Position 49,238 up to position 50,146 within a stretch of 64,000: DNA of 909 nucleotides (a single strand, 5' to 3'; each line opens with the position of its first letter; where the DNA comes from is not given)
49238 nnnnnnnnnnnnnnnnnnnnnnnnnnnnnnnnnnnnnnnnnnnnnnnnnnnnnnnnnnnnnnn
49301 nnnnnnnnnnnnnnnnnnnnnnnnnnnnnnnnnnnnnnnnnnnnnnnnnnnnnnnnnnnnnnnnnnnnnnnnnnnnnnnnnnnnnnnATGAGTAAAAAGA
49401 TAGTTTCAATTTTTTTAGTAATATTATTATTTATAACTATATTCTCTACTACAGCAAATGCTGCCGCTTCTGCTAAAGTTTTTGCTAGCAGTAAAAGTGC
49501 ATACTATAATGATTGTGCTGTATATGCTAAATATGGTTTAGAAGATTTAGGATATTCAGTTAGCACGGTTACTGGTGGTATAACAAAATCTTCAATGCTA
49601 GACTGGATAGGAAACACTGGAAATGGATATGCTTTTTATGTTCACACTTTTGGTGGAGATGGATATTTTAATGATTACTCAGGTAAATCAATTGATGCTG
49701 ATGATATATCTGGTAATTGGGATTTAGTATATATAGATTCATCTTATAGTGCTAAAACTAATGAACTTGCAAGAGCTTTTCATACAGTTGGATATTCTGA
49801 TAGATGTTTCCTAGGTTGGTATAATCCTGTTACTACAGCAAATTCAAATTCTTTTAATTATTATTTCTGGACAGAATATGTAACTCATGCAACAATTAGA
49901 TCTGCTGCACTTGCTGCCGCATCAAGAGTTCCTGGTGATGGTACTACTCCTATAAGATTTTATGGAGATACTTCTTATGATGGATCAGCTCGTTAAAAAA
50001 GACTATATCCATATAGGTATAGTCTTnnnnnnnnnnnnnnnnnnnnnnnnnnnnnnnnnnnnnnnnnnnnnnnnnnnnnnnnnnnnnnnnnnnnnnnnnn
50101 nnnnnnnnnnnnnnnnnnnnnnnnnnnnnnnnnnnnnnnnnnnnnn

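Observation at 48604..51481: One-component membrane-tethered ECF sigma factor facing an operon of two secreted proteins, one sharing its PepSY-like modules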

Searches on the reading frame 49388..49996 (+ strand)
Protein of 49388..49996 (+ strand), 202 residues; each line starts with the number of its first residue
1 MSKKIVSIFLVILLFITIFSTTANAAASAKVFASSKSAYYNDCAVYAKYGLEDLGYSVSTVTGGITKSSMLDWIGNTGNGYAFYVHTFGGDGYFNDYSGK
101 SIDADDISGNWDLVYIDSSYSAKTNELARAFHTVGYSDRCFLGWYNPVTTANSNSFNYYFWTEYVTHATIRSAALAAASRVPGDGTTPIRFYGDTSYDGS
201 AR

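Call 3: search_protein_families(library=pfam, proteins=[window:49388-49996:+], max_evalue=1)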
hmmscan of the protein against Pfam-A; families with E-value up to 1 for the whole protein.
window:49388-49996:+ (202 aa): 0 families

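Call 4: search_protein_families(library=ncbifam, proteins=[window:49388-49996:+], max_evalue=1)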
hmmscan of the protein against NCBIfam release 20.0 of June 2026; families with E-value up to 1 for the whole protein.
window:49388-49996:+ (202 aa): 0 families

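Call 18: find_homologous_proteins(query=window:49388-49996:+)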
Query window:49388-49996:+ (202 aa): 101 proteins with E <= 0.001 among 410 candidates.
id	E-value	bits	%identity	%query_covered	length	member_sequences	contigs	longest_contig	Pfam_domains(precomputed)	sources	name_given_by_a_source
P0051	1.9e-128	444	100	100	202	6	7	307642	-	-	-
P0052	5.3e-121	420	96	100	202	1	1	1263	-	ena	-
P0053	6.2e-121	420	95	100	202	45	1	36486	-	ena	-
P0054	3.8e-111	388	86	100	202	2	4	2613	-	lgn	-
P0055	1.4e-109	382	85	100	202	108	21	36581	-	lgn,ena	-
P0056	1.3e-108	379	85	100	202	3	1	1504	-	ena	-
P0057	4.6e-94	332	75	100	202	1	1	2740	-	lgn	-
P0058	1.7e-93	330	73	100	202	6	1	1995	-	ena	-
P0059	8.7e-88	311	69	100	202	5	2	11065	-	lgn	-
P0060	3.5e-85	303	67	100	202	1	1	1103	-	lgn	-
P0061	5.4e-84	299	67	100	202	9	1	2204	-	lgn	-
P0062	1.3e-82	294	65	100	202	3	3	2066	-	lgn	-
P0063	2.7e-81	290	66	100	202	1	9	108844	-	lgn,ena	-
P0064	6.5e-81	289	68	100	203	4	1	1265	-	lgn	-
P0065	6.7e-81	289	66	100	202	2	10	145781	-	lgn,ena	-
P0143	7.9e-52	194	50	99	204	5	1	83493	-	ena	-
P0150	1.3e-30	125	38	99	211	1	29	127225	-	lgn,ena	-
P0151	6.3e-18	83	39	77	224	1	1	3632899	-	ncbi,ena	-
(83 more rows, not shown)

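Call 19: find_encoding_contigs(protein=P0151, flank=7000, max_places=2)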
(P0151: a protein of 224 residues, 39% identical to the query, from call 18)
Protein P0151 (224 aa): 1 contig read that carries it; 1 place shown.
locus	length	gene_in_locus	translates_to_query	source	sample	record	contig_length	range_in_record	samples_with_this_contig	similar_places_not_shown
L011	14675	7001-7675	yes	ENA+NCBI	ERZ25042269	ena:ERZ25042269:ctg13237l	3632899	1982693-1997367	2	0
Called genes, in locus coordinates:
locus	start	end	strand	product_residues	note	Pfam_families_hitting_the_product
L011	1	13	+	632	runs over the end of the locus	-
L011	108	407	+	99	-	-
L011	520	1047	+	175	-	-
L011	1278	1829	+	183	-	PF00078:RVT_1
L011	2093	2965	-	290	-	PF13546:DDE_5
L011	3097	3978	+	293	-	-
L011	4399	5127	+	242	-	PF00072:Response_reg, PF04397:LytTR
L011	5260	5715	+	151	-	-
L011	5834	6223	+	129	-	-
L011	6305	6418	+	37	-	-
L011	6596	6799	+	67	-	-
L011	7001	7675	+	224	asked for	-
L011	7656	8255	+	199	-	-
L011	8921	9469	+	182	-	-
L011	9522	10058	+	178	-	-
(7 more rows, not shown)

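Call 20: find_encoding_contigs(protein=P0150, flank=7000, max_places=2)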
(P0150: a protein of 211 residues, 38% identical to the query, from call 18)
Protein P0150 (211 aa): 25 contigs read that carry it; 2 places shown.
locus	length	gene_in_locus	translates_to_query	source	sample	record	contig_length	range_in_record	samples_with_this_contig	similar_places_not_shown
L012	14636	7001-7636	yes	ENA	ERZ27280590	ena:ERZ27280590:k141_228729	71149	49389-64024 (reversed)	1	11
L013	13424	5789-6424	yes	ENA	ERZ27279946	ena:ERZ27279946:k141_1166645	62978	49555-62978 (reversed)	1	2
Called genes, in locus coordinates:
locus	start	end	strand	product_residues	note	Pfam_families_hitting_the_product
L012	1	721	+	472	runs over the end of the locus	PF01076:Mob_Pre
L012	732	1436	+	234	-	PF18734:HEPN_AbiU2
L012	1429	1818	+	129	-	PF14198:TnpV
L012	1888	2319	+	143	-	PF08937:ThsB_TIR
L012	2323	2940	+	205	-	-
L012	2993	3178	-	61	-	PF09561:RE_HpaII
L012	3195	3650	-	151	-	PF00589:Phage_integrase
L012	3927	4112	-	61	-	PF01527:HTH_Tnp_1 (weak)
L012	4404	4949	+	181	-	PF04542:Sigma70_r2, PF08281:Sigma70_r4_2, PF04545:Sigma70_r4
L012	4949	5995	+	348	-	-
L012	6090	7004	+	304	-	PF03413:PepSY (faint)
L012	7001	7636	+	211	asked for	-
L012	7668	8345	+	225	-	-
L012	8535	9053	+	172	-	PF07638:Sigma70_ECF (faint), PF04542:Sigma70_r2, PF08281:Sigma70_r4_2, PF04545:Sigma70_r4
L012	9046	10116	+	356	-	-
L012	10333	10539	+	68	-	-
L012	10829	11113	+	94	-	PF00239:Resolvase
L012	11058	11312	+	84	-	-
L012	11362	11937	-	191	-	-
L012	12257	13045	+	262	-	PF01661:Macro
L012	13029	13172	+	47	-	-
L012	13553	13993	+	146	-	PF04397:LytTR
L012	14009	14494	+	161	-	-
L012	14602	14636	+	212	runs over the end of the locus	PF12917:YfbR-like (faint), PF13023:HD_3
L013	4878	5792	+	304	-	PF03413:PepSY (faint)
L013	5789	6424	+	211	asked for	-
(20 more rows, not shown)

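Call 21: find_encoding_contigs(protein=P0143, flank=7000, max_places=2)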
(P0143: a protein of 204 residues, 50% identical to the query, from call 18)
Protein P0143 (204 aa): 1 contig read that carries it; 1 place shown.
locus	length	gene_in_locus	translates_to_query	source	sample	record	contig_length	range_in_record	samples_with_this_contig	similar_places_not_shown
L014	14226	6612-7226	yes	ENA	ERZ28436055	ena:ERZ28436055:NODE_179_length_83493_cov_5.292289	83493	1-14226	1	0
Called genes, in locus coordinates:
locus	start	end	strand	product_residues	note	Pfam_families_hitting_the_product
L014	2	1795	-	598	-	?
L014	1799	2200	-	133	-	-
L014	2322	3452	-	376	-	PF07501:G5, PF08239:SH3_3 (weak), PF01832:Glucosaminidase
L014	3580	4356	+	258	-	-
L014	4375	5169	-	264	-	-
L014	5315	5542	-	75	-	-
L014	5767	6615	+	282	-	-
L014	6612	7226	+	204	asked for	-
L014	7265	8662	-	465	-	PF04542:Sigma70_r2, PF08281:Sigma70_r4_2, PF04545:Sigma70_r4 (weak)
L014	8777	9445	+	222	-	-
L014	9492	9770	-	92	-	PF00216:Bac_DNA_binding, PF18291:HU-HIG (weak)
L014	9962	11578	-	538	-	PF01554:MatE (weak), PF01943:Polysacc_synt, PF13440:Polysacc_synt_3 (weak), PF03023:MurJ, PF01554:MatE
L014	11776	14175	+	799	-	PF10412:TrwB_AAD_bind (faint), PF02534:T4SS-DNA_transf (faint), PF12696:TraG-D_C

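Call 31: predict_structure(alignment_id=A1)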
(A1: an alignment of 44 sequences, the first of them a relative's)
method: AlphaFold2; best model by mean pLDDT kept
length: 202 residues; sequences in the alignment: 44
mean_pLDDT: 89.9   pTM: 0.83
mean pLDDT of the five models: 89.9, 89.8, 88.6, 84.9, 84.6
residues with pLDDT >= 90: 154; 70-90: 28; 50-70: 16; < 50: 4
segments of 3 or more residues with pLDDT < 50: 21-24
pLDDT, mean of each block of 10 residues (from residue 1): 75 74 65 97 98 94 97 77 95 96 92 96 96 94 95 97 94 95 78 95 81
secondary structure, 60 per line:
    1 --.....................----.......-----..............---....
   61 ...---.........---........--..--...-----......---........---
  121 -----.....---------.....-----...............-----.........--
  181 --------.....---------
elements in order: H3-23 E28-34 H40-53 E57-63 H67-75 E79-86 E93-95 E101-103 E110-117 H126-130 E140-144 H150-164 H170-178 E189-193

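Call 34: fold_search(model_id=the predicted structure, library=pdb)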
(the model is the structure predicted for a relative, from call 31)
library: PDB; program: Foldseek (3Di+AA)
matches with E <= 10: 1027; with E <= 0.001: 125
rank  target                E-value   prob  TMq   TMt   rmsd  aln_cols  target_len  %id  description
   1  8tl0_C                1.5e-06  1.00  0.56  0.26   4.7       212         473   13  Structure of activated SAVED-CHAT filament (released 2024-03-06)
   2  5jft_A                4.0e-06  1.00  0.54  0.47   7.6       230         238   11  Zebra Fish Caspase-3 (released 2016-10-26)
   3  8tl0_D                6.7e-06  1.00  0.57  0.27   4.5       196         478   14  Structure of activated SAVED-CHAT filament (released 2024-03-06)
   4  4jj8_A                2.3e-05  1.00  0.56  0.50   6.6       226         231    8  Caspase-3 specific unnatural amino acid peptides (released 2013-06-12)
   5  4qug_A                2.4e-05  1.00  0.57  0.50   6.4       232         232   10  Caspase-3 M61A (released 2014-11-05)
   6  3h11_B                2.6e-05  1.00  0.57  0.51   5.1       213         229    9  Zymogen caspase-8:c-FLIPL protease domain complex (released 2009-04-28)
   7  3s8e_E                2.6e-05  1.00  0.53  0.49   5.6       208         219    9  Phosphorylation regulates assembly of the caspase-6 substrate-binding groove (released 2012-04-11)
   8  8tl0_A                2.8e-05  1.00  0.55  0.26   4.7       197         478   14  Structure of activated SAVED-CHAT filament (released 2024-03-06)
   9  3dei_C                2.8e-05  1.00  0.56  0.50   6.1       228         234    9  Crystal Structures of Caspase-3 with Bound Isoquinoline-1,3,4-trione Derivative Inhibitors (released 2008-09-02)
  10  8tl0_B                2.9e-05  1.00  0.58  0.27   4.3       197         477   14  Structure of activated SAVED-CHAT filament (released 2024-03-06)
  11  3v6m_A                3.1e-05  1.00  0.54  0.54   5.6       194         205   10  Inhibition of caspase-6 activity by single mutation outside the active site (released 2012-03-28)
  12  4n5d_B                3.1e-05  1.00  0.54  0.46   5.6       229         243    9  Tailoring Small Molecules for an Allosteric Site on Procaspase-6: Cpd1 (released 2013-12-18)
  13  2ar9_A                3.6e-05  1.00  0.56  0.50   5.2       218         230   10  Crystal structure of a dimeric caspase-9 (released 2005-10-11)
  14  4hva_A                3.8e-05  1.00  0.57  0.50   6.7       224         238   10  Mechanistic and Structural Understanding of Uncompetitive Inhibitors of Caspase-6 (released 2013-03-20)
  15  8dj3_A                4.0e-05  1.00  0.59  0.58   4.8       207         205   10  Caspase-7 bound to novel allosteric inhibitor (released 2023-07-05)
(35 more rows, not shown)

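Call 41: find_related_loci(query=A1, collection=genome_contigs, flank=5000)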
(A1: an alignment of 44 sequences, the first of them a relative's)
Query A1 (202 aa) in genome_contigs; peptide patterns used: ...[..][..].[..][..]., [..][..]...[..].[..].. (x = any residue, [..] = any of these).
126 stretches matched a pattern; 40 encode a relative of the query (tblastn E <= 1e-3); 40 distinct loci.
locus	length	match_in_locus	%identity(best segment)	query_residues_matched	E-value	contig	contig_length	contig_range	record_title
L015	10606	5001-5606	84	1-202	2e-108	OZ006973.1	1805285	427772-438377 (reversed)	MAG: uncultured Clostridia bacterium isolate 6737_HOM_CTRL_s227.ctg000287c_hifiasm_circ MAG genome assembly, chromosome:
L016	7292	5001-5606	69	1-202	1e-90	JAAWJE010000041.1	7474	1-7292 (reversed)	MAG: Clostridia bacterium isolate ABMPRH_52_1 SL341415_scaffold_17617, whole genome shotgun sequence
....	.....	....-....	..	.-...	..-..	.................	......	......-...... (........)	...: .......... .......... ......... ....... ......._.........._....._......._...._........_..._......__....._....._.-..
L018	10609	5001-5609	63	1-202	7e-82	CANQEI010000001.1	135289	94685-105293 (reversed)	MAG: uncultured Clostridia bacterium isolate Lapin-007__bin3 genome assembly, contig: Lapin-007__NODE_7_length_135289_co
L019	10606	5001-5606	65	1-202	1e-80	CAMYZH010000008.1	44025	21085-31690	MAG TPA_asm: uncultured Clostridium sp. isolate SRR10912537_bin.20_metaWRAP_v1.3_MAG genome assembly, contig: ERZ1421001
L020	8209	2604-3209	68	1-202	6e-79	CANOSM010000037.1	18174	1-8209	MAG TPA_asm: uncultured Clostridium sp. isolate SRR15604499_bin.60_metawrap_v1.3_MAG genome assembly, contig: NODE.3456_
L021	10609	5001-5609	63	1-202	3e-79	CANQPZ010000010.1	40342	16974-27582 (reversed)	MAG: uncultured Clostridia bacterium isolate Lapin-011__bin70 genome assembly, contig: Lapin-011__NODE_855_length_40342_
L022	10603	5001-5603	62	2-202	1e-78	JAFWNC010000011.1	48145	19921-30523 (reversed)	MAG: Clostridia bacterium isolate RGIG5890 Sheep_Jejunum-4__c766, whole genome shotgun sequence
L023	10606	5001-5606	63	1-202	2e-78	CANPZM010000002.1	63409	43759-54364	MAG: uncultured Clostridia bacterium isolate Lapin-003-2__bin82 genome assembly, contig: Lapin-003-2__NODE_425_length_63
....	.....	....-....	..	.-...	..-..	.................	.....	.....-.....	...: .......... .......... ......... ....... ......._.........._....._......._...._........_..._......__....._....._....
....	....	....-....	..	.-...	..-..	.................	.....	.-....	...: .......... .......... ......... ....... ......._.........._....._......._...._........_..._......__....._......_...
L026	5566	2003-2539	66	24-202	1e-74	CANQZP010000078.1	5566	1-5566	MAG: uncultured Clostridia bacterium isolate Lapin-017__bin50 genome assembly, contig: Lapin-017__NODE_12756_length_5566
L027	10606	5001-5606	64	1-202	5e-72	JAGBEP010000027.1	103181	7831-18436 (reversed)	MAG: Clostridia bacterium isolate RGIG9048 Water_deer_Rectum-4__c3229, whole genome shotgun sequence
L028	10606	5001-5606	62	1-202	4e-71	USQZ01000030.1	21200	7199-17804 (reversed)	uncultured Clostridium sp. isolate UMGS1994 genome assembly, contig: NODE_742_length_21200_cov_9.517096, whole genome sh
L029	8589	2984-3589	61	1-202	3e-76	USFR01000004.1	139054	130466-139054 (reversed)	uncultured Clostridium sp. isolate UMGS1672 genome assembly, contig: NODE_69_length_139054_cov_16.879992, whole genome s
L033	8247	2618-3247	40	3-201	7e-39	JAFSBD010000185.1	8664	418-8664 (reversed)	MAG: Clostridia bacterium isolate RGIG2982 Goat_Rectum-3__c476302, whole genome shotgun sequence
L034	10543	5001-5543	43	25-199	9e-35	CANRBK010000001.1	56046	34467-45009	MAG: uncultured Clostridia bacterium isolate Lapin-030__bin10 genome assembly, contig: Lapin-030__NODE_829_length_56046_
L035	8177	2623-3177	38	25-201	4e-28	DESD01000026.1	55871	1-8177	MAG TPA_asm: Ruminococcaceae bacterium UBA3323 UBA3323_contig_3807, whole genome shotgun sequence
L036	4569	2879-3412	36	27-201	6e-28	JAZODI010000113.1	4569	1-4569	MAG: Eubacteriales bacterium isolate T1900044752_TS20190418.MAGScoT_cleanbin_000019 SGB_2244_k141_1580304, whole genome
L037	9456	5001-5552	35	25-201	1e-27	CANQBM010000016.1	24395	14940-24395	MAG: uncultured Clostridia bacterium isolate Lapin-001__bin65 genome assembly, contig: Lapin-001__NODE_2333_length_24395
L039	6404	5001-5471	39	51-201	6e-27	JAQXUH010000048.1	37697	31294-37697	MAG: Eubacteriales bacterium isolate SUG1529 k141_3856106, whole genome shotgun sequence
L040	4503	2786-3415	34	4-201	5e-26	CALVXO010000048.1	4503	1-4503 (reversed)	MAG: uncultured Bacilli bacterium isolate BRZ_PD__bin30 genome assembly, contig: BRZ_PD__NODE_28623_length_4503_cov_13.4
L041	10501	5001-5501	37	37-201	1e-24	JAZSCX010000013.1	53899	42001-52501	MAG: Candidatus Avilachnospira sp. isolate T1900044602_TS20190068.MAGScoT_cleanbin_000038 SGB_706_k141_879740, whole gen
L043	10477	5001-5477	34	47-201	2e-23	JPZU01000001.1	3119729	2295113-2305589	Lachnospiraceae bacterium TWA4 TWA4_scaffold00001, whole genome shotgun sequence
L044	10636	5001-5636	33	3-201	2e-22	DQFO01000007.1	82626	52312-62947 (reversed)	MAG TPA_asm: Clostridiales bacterium isolate UBA10678 contig_3004, whole genome shotgun sequence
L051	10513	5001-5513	30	42-201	2e-15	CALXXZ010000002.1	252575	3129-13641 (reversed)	MAG: uncultured Clostridia bacterium isolate BRZ_QS__bin15 genome assembly, contig: BRZ_QS__NODE_11_length_252575_cov_10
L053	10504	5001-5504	28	50-201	3e-10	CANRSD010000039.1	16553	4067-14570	MAG TPA_asm: uncultured Clostridia bacterium isolate SRR15730551_bin.77_metawrap_v1.3_MAG genome assembly, contig: NODE.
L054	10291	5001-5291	34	54-144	2e-7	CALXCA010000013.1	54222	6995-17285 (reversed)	MAG: uncultured Clostridia bacterium isolate BRZ_ER__bin71 genome assembly, contig: BRZ_ER__NODE_881_length_54222_cov_12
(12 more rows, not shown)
